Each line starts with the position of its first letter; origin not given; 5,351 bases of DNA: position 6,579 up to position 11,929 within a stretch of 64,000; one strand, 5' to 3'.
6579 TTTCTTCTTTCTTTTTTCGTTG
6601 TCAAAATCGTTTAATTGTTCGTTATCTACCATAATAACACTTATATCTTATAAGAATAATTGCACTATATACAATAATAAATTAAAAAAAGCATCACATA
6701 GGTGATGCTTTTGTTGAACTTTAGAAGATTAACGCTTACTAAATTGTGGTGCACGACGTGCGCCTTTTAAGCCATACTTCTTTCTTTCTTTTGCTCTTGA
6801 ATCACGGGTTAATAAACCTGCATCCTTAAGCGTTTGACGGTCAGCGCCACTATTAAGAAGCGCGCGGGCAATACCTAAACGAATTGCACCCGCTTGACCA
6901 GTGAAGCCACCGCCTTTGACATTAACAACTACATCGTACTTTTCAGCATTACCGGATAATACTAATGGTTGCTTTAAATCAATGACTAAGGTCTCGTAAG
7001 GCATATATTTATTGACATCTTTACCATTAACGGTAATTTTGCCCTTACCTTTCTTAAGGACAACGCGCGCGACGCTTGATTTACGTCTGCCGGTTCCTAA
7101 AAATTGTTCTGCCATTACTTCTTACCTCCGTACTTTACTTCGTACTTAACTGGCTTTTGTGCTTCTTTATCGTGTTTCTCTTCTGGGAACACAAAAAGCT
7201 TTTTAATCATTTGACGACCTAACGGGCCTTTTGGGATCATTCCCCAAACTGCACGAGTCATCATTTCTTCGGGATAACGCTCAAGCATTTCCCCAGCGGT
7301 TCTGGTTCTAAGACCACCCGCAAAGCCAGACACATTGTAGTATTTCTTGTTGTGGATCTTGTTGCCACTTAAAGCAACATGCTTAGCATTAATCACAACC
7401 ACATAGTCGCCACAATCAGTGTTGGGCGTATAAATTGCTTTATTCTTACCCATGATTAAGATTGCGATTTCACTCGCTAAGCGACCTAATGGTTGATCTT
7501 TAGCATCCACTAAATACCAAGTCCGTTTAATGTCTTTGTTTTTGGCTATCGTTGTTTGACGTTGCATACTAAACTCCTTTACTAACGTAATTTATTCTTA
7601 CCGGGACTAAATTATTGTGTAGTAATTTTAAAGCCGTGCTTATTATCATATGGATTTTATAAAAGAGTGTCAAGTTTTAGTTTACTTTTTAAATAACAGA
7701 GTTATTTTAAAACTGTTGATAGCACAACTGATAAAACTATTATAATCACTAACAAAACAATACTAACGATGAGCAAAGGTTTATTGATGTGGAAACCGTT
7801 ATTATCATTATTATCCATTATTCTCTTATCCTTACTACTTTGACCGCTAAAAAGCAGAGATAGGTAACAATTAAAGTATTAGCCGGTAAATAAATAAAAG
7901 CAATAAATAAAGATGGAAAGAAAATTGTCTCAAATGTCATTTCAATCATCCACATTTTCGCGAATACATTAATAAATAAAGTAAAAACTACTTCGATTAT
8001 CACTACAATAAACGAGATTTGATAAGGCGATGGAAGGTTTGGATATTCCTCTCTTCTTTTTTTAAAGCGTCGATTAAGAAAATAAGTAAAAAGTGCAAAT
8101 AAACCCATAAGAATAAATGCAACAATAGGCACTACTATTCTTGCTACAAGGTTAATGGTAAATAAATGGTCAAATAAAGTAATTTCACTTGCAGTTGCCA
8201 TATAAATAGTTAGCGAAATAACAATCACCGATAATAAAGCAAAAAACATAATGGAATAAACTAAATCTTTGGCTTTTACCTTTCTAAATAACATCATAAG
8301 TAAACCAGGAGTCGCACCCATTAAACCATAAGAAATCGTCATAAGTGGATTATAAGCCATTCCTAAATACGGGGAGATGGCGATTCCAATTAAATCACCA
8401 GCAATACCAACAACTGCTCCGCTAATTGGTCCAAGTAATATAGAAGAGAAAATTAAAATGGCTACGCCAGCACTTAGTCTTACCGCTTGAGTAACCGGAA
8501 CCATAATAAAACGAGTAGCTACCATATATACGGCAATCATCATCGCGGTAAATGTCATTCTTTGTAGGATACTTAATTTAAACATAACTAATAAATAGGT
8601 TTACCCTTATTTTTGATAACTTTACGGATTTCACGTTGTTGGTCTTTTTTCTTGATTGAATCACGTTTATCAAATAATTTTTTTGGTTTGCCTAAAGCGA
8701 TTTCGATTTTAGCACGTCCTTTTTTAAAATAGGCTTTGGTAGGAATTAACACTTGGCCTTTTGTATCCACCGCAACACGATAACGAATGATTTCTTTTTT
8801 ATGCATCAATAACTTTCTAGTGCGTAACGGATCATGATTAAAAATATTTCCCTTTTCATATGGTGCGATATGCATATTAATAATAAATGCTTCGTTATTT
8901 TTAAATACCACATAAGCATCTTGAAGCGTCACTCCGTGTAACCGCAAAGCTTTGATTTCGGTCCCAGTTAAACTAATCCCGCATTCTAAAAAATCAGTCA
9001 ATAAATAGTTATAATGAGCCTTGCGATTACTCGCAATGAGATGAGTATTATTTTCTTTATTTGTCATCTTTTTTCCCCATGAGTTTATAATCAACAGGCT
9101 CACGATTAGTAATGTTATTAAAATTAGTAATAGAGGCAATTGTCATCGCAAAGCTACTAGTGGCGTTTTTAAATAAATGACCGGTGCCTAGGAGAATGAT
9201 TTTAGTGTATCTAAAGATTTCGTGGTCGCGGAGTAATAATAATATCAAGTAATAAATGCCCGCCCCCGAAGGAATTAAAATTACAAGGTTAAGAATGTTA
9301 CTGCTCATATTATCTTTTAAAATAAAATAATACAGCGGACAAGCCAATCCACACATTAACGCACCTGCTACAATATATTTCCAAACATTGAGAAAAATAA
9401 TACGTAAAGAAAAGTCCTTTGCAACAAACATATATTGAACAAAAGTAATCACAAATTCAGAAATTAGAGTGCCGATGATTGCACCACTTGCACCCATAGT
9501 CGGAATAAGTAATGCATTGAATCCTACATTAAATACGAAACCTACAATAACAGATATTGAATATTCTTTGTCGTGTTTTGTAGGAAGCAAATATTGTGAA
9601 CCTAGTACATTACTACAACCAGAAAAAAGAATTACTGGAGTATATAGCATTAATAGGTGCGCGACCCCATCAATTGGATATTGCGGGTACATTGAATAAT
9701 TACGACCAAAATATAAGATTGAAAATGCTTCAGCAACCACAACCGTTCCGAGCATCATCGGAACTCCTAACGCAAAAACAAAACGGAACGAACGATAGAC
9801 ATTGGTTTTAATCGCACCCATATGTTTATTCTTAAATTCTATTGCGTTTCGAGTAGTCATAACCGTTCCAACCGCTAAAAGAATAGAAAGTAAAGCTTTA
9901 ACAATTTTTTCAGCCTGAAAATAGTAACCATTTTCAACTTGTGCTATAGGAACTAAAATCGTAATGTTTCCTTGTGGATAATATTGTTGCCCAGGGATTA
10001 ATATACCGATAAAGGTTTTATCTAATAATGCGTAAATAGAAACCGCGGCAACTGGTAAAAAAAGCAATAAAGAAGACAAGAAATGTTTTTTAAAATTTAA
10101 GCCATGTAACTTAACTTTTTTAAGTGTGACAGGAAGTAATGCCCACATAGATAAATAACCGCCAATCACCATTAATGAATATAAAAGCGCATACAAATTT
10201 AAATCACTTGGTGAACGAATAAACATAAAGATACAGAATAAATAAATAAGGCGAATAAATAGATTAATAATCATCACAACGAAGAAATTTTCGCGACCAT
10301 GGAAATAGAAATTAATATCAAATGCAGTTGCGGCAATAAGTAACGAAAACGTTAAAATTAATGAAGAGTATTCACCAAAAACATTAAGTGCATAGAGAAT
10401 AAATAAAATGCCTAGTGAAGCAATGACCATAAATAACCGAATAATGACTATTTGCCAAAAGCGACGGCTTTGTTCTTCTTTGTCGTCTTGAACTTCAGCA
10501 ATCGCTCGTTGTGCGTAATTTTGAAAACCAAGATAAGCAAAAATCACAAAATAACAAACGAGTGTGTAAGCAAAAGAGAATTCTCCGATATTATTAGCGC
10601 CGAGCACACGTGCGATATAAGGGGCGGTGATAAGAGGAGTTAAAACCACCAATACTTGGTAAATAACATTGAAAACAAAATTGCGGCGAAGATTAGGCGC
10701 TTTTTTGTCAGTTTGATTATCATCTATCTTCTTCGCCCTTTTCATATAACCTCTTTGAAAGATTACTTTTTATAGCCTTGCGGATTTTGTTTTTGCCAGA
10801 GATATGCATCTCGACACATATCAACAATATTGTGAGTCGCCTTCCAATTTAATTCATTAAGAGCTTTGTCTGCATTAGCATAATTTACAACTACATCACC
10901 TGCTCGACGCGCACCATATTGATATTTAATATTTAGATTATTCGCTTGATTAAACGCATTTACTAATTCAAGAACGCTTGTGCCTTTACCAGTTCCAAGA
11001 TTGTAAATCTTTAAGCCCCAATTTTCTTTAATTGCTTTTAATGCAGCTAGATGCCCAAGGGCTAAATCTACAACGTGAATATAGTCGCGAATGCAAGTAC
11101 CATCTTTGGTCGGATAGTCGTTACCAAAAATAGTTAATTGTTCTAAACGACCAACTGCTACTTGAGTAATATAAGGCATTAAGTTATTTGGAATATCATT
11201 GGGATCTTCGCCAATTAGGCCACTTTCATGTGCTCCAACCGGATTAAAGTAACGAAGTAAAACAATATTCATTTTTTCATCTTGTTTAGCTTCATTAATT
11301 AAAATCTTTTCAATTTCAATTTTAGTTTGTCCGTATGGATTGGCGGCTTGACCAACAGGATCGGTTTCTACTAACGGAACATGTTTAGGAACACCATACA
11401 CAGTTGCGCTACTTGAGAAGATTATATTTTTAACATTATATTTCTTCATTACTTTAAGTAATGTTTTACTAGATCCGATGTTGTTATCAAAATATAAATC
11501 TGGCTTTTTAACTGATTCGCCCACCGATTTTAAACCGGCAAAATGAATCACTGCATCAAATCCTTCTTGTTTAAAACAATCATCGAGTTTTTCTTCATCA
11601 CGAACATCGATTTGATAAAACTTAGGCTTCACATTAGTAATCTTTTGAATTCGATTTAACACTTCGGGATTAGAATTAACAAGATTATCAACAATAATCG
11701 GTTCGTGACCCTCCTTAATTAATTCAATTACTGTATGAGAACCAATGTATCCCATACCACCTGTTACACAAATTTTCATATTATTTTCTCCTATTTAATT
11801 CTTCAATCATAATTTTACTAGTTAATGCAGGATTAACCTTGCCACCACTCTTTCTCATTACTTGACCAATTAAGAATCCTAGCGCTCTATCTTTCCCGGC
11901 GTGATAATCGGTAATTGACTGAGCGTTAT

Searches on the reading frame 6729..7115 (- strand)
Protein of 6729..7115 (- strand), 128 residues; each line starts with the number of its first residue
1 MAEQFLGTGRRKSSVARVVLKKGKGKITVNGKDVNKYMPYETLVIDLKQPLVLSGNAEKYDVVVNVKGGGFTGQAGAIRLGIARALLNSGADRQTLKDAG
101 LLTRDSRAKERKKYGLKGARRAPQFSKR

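Call 66: search_protein_families(library=pfam, proteins=[window:6729-7115:-], max_evalue=0.000001)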
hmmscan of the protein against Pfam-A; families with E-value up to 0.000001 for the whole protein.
window:6729-7115:- (128 aa): 1 family
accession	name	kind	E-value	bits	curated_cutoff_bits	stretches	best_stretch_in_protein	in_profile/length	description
PF00380.25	Ribosomal_S9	-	2.6e-48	163.9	22.5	1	9-128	1-121/121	Ribosomal protein S9/S16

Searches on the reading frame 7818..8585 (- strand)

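Call 66: search_protein_families(library=pfam, proteins=[window:7818-8585:-], max_evalue=0.000001)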
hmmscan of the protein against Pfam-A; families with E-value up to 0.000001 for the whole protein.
window:7818-8585:- (255 aa): 1 family
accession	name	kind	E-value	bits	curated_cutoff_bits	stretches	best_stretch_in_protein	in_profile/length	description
PF07155.17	ECF-ribofla_trS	-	5.5e-12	46.4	26.7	1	8-160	5-167/172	ECF-type riboflavin transporter, S component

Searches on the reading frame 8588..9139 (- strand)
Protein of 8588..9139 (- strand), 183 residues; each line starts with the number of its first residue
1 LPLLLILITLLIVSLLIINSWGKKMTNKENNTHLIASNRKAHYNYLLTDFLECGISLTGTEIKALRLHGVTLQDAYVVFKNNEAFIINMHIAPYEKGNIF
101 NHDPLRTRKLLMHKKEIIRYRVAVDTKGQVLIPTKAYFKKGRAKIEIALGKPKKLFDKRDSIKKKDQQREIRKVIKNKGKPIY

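Call 66: search_protein_families(library=pfam, proteins=[window:8588-9139:-], max_evalue=0.000001)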
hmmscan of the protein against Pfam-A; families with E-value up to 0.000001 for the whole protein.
window:8588-9139:- (183 aa): 1 family
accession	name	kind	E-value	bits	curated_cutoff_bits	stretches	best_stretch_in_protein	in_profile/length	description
PF01668.23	SmpB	-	1.1e-53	181.5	27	1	35-176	1-142/143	SmpB protein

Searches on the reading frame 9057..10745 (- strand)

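Call 66: search_protein_families(library=pfam, proteins=[window:9057-10745:-], max_evalue=0.000001)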
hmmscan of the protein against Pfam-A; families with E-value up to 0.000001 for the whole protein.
window:9057-10745:- (562 aa): 1 family
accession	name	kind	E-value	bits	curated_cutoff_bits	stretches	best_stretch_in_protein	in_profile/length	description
PF01943.22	Polysacc_synt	-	9.1e-17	61.8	28.2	1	20-295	2-265/274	Polysaccharide biosynthesis protein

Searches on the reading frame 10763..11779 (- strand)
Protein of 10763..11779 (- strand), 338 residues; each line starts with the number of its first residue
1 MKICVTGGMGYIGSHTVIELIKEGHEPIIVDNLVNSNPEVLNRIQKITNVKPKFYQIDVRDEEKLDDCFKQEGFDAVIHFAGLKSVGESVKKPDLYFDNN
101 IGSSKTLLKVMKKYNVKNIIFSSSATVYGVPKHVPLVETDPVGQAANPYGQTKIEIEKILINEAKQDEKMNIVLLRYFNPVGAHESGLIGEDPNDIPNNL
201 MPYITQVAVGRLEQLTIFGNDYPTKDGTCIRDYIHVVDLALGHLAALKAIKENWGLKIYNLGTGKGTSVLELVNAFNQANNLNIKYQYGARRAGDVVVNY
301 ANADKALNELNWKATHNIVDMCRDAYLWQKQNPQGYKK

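Call 66: search_protein_families(library=pfam, proteins=[window:10763-11779:-], max_evalue=0.000001)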
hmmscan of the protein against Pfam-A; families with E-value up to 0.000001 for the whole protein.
window:10763-11779:- (338 aa): 8 families
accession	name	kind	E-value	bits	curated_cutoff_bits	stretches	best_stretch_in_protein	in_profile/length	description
PF01370.27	Epimerase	-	4.6e-54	183.8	20.9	1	3-262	1-240/240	NAD dependent epimerase/dehydratase family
PF16363.11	GDP_Man_Dehyd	-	7.7e-51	173.9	27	1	5-324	2-331/332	GDP-mannose 4,6 dehydratase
PF01073.25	3Beta_HSD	-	1.5e-17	63.9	22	1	5-159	2-156/280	3-beta hydroxysteroid dehydrogenase/isomerase family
PF02719.21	Polysacc_synt_2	-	6.5e-16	58.8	20.2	1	3-184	1-175/293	Polysaccharide biosynthesis protein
PF04321.23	RmlD_sub_bind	-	1.5e-10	41.1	27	1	1-164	1-140/287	RmlD substrate binding domain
PF13460.12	NAD_binding_10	-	4.3e-09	36.9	27.2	1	7-147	1-122/184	NAD(P)H-binding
PF00106.31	adh_short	-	5.1e-07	29.8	26.6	1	3-87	3-91/195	short chain dehydrogenase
PF07993.18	NAD_binding_4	-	7.5e-07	29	20.1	0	72-177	87-204/258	Male sterility protein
